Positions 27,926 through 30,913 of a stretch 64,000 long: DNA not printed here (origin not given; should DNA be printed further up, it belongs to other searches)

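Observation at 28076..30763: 895-aa fusion of a GT11-like fucosyltransferase domain with a GT17-like (bisecting GlcNAc-transferase-type) domain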

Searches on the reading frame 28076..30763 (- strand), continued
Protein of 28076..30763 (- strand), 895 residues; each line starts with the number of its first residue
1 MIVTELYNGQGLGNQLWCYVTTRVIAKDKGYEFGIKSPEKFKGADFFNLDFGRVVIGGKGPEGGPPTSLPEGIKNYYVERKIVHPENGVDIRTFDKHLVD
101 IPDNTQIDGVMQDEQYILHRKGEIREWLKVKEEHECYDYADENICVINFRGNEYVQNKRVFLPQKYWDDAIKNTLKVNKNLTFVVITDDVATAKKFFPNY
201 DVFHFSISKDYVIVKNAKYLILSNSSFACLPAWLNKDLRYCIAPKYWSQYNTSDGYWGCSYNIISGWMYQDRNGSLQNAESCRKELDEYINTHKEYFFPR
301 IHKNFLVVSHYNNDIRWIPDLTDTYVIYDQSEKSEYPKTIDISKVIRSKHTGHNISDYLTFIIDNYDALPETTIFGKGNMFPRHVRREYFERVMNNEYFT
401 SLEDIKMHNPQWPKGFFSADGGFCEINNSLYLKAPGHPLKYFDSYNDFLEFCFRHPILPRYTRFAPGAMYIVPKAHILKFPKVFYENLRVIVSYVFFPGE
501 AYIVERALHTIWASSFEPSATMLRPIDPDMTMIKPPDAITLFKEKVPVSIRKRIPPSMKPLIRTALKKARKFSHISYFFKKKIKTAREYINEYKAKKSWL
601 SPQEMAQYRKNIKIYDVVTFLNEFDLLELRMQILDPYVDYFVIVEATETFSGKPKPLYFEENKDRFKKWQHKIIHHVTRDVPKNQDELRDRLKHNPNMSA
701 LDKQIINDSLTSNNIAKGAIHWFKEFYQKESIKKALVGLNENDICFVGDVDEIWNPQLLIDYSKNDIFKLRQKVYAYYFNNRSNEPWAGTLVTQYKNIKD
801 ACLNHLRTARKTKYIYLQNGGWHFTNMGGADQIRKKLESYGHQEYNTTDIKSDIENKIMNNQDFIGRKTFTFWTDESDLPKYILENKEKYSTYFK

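Call 56: fold_search(model_id=the predicted structure, library=pdb)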
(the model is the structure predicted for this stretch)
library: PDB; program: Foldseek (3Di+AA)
matches with E <= 10: 983; with E <= 0.001: 9
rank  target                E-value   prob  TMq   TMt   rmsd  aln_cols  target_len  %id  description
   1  6vlf_B                9.0e-05  1.00  0.17  0.31   7.1       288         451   13  Crystal structure of mouse alpha 1,6-fucosyltransferase, FUT8 in its Apo-form (released 2020-02-26)
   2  5foe_A                1.2e-04  1.00  0.17  0.32   9.7       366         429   11  Crystal structure of the C. elegans Protein O-fucosyltransferase 2 (CePOFUT2) double mutant (R298K-R299K) in complex w (released 2016-01-27)
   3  9q8z_B                1.6e-04  0.96  0.15  0.22  23.2       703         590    9  Human chondroitin sulfate polymerase complex CHSY3-CHPF (released 2025-12-03)
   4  9l64_B                1.8e-04  1.00  0.17  0.30   7.7       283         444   12  A novel allosteric covalent inhibitory site of fucosyltransferase 8 revealed by crystal structures (released 2026-01-07)
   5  8ay1_A                2.2e-04  1.00  0.16  0.30  11.2       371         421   10  Crystal structure of the C. elegans POFUT2 (CePoFUT2) triple mutant (R298K-R299K-A418C) in complex with the Rattus nor (released 2022-10-26)
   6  9o4g_A                2.8e-04  0.93  0.15  0.19  23.7       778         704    9  Cryo-EM structure of the CHSY3-CHPF1 chondroitin synthase heterodimer (released 2026-03-04)
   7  4ap6_C                4.9e-04  1.00  0.17  0.34  10.1       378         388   13  Crystal structure of human POFUT2 E54A mutant in complex with GDP- fucose (released 2012-08-08)
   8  5foe_B                6.8e-04  1.00  0.17  0.32   8.7       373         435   13  Crystal structure of the C. elegans Protein O-fucosyltransferase 2 (CePOFUT2) double mutant (R298K-R299K) in complex w (released 2016-01-27)
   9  8ay1_B                9.1e-04  1.00  0.15  0.30  11.5       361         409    9  Crystal structure of the C. elegans POFUT2 (CePoFUT2) triple mutant (R298K-R299K-A418C) in complex with the Rattus nor (released 2022-10-26)
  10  4ap6_A                1.1e-03  1.00  0.17  0.34  10.0       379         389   13  Crystal structure of human POFUT2 E54A mutant in complex with GDP- fucose (released 2012-08-08)
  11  8vh8_C                1.1e-03  0.57  0.10  0.16  24.4       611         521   10  Crystal structure of heparosan synthase 2 from Pasteurella multocida at 2.85 A (released 2024-09-04)
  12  8vh8_D                1.5e-03  0.47  0.10  0.15  24.5       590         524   10  Crystal structure of heparosan synthase 2 from Pasteurella multocida at 2.85 A (released 2024-09-04)
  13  8vh8_A                1.9e-03  0.44  0.11  0.16  24.9       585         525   11  Crystal structure of heparosan synthase 2 from Pasteurella multocida at 2.85 A (released 2024-09-04)
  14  8vh8_B                3.0e-03  0.30  0.10  0.15  25.1       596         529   10  Crystal structure of heparosan synthase 2 from Pasteurella multocida at 2.85 A (released 2024-09-04)
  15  8vh7_A                3.1e-03  0.51  0.11  0.18  24.9       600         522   12  Crystal structure of heparosan synthase 2 from Pasteurella multocida at 1.98 A (released 2024-07-24)
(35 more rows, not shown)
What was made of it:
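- On GT11 (Pfam PF01531 / CAZy GT11): FUT8 (6vlf, E=9e-5) and POFUT2 (5foe, 4ap6) at probability 1.0 (call 56).
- Closest known: Tandem GT-A bifunctional polymerases. Same: Both appear among the Foldseek PDB matches of the whole model, aligned over 580-780 columns, too long for one domain (call 56).
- Tandem GT-A polymerases are among the structural matches (call 56).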

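Call 60: fold_search(model_id=the predicted structure, library=viral)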
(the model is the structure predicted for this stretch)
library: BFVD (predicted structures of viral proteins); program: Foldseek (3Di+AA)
matches with E <= 10: 731; with E <= 0.001: 44
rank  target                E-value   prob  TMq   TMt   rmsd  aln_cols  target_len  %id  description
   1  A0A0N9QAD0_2          1.1e-21  1.00  0.26  0.27  32.5      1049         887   16  Multiple type acyltransferase domains containing protein [Chrysochromulina ericina virus CeV-01B]
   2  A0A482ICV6            2.2e-20  1.00  0.27  0.79   4.5       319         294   26  (no name in the UniProt tables at hand)
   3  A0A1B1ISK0            5.1e-19  1.00  0.26  0.19   5.3       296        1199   31  (no name in the UniProt tables at hand)
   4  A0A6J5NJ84            1.0e-17  1.00  0.25  0.87   3.3       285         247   25  Glycosyl transferase, family 17 [uncultured Caudovirales phage]
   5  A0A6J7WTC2            1.3e-17  1.00  0.26  0.78   3.1       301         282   22  Glycosyl transferase, family 17 [uncultured Caudovirales phage]
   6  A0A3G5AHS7            4.6e-16  1.00  0.24  0.16  32.2       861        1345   14  DUF7796 domain-containing protein [Sylvanvirus sp.]
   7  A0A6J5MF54            2.6e-15  1.00  0.20  0.83   4.1       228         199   26  Glycosyl transferase, family 17 (Fragment) [uncultured Caudovirales phage]
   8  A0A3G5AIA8            1.4e-13  1.00  0.23  0.22  27.9      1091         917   12  Glycosyltransferase 2-like domain-containing protein [Solumvirus sp.]
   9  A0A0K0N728            1.6e-12  1.00  0.25  0.76   3.8       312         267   18  Glycosyltransferase [Gordonia phage GMA2]
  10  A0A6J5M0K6            2.0e-11  1.00  0.22  0.70   7.1       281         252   21  Fut1_Fut2_like domain containing protein [uncultured Caudovirales phage]
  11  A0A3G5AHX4            2.5e-11  1.00  0.22  0.28   4.8       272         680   15  Uncharacterized protein [Sylvanvirus sp.]
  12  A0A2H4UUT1            1.5e-10  1.00  0.22  0.39   7.6       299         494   19  Alpha-1,2-fucosyltransferase [Bodo saltans virus]
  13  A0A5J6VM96            6.9e-10  1.00  0.23  0.22   4.0       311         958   15  Glycosyltransferase family 6 [Megaviridae environmental sample]
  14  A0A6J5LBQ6            1.5e-09  1.00  0.24  0.70   6.6       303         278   16  Fut1_Fut2_like domain containing protein [uncultured Caudovirales phage]
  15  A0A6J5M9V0            8.2e-09  1.00  0.19  0.25  21.6       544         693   14  Glyco_tranf_GTA_type domain containing protein [uncultured Caudovirales phage]
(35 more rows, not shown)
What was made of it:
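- On GT17 (Pfam PF04724 / CAZy GT17): Foldseek against predicted phage proteins annotated GT17: TMt 0.78-0.87, rmsd 3.1-3.3, E down to 1e-17 (call 60).
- On GT11 (Pfam PF01531 / CAZy GT11): Phage 'Fut1_Fut2_like' and GT11 models match at TMt 0.68-0.70 (call 60).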

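Call 64: find_encoding_contigs(protein=P0052, flank=8000, max_places=2)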
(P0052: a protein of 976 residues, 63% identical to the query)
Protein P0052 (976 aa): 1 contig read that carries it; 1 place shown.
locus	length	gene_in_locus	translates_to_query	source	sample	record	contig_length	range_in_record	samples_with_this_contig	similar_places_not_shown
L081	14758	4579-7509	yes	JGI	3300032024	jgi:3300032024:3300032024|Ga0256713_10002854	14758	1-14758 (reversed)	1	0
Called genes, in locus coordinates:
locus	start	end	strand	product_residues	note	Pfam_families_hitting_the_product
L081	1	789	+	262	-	?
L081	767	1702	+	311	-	PF01370:Epimerase, PF02719:Polysacc_synt_2 (faint), PF04321:RmlD_sub_bind (weak), PF16363:GDP_Man_Dehyd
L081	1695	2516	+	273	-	PF01061:ABC2_membrane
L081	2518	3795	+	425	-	PF00005:ABC_tran, PF13304:AAA_21 (faint), PF14524:Wzt_C (weak)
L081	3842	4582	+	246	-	PF00535:Glycos_transf_2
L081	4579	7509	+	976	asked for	PF05050:Methyltransf_21, PF04724:Glyco_transf_17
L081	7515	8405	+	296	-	PF01531:Glyco_transf_11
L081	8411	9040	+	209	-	-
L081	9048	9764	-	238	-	PF13489:Methyltransf_23, PF13847:Methyltransf_31, PF08241:Methyltransf_11, PF08242:Methyltransf_12, PF13649:Methyltransf_25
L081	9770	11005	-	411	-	PF08421:Methyltransf_13, PF13489:Methyltransf_23, PF08484:Methyltransf_14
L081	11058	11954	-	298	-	PF05711:TylF (weak), PF13578:Methyltransf_24 (weak)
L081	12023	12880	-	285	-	PF04321:RmlD_sub_bind, PF02719:Polysacc_synt_2, PF01370:Epimerase, PF16363:GDP_Man_Dehyd, PF07993:NAD_binding_4 (weak)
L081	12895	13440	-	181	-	PF00908:dTDP_sugar_isom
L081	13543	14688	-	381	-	PF13439:Glyco_transf_4, PF00534:Glycos_transf_1, PF13692:Glyco_trans_1_4, PF13524:Glyco_trans_1_2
